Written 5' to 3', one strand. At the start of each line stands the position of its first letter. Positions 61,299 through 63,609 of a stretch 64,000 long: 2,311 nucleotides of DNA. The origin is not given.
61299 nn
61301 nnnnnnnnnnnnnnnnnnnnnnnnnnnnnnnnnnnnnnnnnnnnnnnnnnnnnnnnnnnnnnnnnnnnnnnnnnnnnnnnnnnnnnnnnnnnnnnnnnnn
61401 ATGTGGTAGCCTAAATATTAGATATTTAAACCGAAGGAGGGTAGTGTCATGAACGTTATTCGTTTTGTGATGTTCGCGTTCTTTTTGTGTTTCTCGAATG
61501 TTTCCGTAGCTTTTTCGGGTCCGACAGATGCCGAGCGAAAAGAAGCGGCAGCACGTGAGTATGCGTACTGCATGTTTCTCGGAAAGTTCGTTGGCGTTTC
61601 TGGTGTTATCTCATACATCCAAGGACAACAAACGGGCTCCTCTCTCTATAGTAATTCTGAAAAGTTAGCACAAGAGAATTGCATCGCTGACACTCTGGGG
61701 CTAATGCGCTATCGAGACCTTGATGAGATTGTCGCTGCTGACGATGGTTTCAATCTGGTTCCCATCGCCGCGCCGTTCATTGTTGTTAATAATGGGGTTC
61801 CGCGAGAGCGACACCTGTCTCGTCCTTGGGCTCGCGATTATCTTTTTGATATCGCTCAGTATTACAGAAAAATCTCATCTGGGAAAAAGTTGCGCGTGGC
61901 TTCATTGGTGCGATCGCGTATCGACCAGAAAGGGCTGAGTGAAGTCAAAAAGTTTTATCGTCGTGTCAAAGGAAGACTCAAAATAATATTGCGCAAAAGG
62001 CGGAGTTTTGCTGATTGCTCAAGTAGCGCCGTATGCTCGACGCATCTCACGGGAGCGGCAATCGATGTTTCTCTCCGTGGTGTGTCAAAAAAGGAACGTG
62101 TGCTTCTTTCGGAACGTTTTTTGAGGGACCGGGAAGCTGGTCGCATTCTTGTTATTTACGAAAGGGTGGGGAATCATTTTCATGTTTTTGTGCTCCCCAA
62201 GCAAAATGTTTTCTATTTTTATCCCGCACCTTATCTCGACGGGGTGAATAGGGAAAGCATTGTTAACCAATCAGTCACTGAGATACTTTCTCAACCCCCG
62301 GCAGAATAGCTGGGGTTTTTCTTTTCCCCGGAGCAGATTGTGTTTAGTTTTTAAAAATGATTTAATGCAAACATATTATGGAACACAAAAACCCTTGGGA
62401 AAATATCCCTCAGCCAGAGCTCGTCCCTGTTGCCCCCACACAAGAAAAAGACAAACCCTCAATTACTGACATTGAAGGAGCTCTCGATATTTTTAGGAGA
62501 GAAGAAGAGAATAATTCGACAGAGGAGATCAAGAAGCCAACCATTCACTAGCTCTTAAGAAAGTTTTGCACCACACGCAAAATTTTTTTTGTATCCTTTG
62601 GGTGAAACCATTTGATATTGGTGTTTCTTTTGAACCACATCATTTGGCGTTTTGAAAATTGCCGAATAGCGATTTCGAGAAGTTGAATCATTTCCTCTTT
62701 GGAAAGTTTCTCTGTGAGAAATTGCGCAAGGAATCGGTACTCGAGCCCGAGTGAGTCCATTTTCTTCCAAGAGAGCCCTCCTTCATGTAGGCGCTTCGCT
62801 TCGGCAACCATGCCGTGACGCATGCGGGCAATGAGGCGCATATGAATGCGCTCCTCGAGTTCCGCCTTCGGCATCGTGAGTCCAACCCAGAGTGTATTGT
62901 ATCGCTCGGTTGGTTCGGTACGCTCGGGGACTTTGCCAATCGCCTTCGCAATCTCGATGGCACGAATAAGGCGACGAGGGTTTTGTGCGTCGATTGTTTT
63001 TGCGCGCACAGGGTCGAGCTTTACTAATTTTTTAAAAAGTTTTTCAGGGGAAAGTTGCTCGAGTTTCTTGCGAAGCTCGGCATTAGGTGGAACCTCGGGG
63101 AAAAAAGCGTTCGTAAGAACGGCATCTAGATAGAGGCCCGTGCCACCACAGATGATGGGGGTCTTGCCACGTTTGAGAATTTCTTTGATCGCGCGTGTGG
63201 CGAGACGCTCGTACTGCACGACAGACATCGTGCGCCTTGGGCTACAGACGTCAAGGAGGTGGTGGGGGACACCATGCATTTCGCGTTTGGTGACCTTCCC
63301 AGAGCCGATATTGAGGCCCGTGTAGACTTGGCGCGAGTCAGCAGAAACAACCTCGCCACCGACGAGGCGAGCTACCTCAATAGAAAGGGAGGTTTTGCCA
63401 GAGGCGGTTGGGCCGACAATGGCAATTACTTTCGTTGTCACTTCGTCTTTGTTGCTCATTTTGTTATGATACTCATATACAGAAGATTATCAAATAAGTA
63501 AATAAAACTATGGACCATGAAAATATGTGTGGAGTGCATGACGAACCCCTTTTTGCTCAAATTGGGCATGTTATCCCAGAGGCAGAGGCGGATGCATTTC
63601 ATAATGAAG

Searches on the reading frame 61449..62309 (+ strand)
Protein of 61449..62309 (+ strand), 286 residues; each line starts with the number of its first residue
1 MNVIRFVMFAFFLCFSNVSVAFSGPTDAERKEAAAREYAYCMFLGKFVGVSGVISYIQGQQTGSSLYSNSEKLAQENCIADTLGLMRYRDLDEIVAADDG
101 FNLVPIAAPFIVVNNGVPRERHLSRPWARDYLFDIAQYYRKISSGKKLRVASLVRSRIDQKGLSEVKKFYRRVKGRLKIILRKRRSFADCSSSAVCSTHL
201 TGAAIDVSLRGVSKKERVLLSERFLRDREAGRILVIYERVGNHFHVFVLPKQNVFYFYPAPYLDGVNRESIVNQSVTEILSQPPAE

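Call 19: search_protein_families(library=pfam, proteins=[window:61449-62309:+], max_evalue=0.001)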
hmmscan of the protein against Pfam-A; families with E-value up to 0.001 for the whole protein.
window:61449-62309:+ (286 aa): 1 family
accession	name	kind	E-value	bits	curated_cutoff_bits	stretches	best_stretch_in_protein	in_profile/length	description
PF18979.5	DUF5715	-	1.4e-07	31.7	26.8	0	195-248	106-170/171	Family of unknown function (DUF5715)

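Call 34: find_encoding_contigs(protein=window:61449-62309:+, flank=10000, max_places=2)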
Protein window:61449-62309:+ (286 aa): no gene with exactly this product is on record in the collection.

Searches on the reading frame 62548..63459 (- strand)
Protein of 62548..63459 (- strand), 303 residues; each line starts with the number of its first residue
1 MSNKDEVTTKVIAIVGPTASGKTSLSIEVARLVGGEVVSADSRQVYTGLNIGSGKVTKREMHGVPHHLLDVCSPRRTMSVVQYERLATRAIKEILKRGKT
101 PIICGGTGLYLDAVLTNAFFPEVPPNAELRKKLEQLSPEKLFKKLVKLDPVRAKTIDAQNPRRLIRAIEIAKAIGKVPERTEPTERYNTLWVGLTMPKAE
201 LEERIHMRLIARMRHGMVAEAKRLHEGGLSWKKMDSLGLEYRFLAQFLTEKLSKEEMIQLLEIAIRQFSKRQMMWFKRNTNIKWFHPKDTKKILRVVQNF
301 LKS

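Call 19: search_protein_families(library=pfam, proteins=[window:62548-63459:-], max_evalue=0.001)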
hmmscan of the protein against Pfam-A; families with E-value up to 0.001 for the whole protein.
window:62548-63459:- (303 aa): 2 families
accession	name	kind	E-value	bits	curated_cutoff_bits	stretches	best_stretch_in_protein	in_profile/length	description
PF01715.23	IPPT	-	1.6e-68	231.5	23.6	1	44-278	1-242/243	IPP transferase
PF01745.22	IPT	-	2.5e-10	40.6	20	1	10-70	2-62/233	Isopentenyl transferase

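Call 31: find_encoding_contigs(protein=window:62548-63459:-, flank=10000, max_places=2)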
Protein window:62548-63459:- (303 aa): no gene with exactly this product is on record in the collection.
